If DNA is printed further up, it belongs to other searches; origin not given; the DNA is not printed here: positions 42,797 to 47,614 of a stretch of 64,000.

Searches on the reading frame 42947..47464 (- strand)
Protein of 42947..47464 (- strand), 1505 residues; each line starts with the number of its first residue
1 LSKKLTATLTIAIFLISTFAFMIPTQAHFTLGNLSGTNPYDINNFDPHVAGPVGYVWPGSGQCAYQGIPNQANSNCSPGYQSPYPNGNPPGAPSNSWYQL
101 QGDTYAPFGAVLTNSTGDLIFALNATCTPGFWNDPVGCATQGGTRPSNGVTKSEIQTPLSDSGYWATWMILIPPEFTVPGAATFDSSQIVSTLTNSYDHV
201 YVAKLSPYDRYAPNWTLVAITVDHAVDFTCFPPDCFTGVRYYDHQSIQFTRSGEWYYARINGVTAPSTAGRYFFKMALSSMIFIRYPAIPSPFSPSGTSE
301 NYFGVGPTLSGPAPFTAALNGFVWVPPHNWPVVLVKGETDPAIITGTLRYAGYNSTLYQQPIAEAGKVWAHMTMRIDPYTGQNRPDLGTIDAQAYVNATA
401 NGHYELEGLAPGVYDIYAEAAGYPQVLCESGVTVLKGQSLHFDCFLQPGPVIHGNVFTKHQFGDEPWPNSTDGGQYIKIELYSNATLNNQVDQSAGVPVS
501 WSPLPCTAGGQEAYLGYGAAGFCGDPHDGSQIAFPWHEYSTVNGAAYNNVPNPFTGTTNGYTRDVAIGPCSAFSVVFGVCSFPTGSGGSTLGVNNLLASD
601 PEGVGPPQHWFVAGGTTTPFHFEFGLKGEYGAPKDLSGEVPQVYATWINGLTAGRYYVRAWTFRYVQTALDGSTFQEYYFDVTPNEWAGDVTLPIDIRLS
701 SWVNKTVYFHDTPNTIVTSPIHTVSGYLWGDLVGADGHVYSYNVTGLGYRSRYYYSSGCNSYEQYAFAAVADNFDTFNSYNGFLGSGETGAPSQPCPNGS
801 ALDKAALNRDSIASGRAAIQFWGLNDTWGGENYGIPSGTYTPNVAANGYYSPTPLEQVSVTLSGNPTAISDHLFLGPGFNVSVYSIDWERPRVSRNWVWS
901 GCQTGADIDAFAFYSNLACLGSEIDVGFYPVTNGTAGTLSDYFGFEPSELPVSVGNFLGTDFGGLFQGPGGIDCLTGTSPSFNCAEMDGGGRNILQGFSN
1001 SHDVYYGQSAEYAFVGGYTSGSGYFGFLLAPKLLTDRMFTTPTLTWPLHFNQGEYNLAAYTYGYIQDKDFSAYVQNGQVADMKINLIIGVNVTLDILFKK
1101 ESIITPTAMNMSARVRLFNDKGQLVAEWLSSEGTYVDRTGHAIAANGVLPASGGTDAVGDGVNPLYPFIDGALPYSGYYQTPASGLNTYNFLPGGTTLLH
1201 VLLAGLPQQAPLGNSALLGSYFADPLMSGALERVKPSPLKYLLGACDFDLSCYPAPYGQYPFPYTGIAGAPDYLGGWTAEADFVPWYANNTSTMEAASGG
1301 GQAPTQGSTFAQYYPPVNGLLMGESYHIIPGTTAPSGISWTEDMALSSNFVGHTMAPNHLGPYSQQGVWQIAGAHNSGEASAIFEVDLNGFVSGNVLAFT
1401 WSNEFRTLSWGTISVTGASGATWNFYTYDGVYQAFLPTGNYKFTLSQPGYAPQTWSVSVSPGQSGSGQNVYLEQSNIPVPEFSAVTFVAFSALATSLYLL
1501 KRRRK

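Call 56: search_protein_families(library=pfam, max_evalue=0.00001, proteins=[window:42947-47464:-])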
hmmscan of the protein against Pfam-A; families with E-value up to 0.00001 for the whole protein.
window:42947-47464:- (1505 aa): 1 family
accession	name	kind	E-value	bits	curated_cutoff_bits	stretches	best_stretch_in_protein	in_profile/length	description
PF13620.12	CarboxypepD_reg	-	4.4e-12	46.6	32.3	0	1414-1472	20-81/82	Carboxypeptidase regulatory-like domain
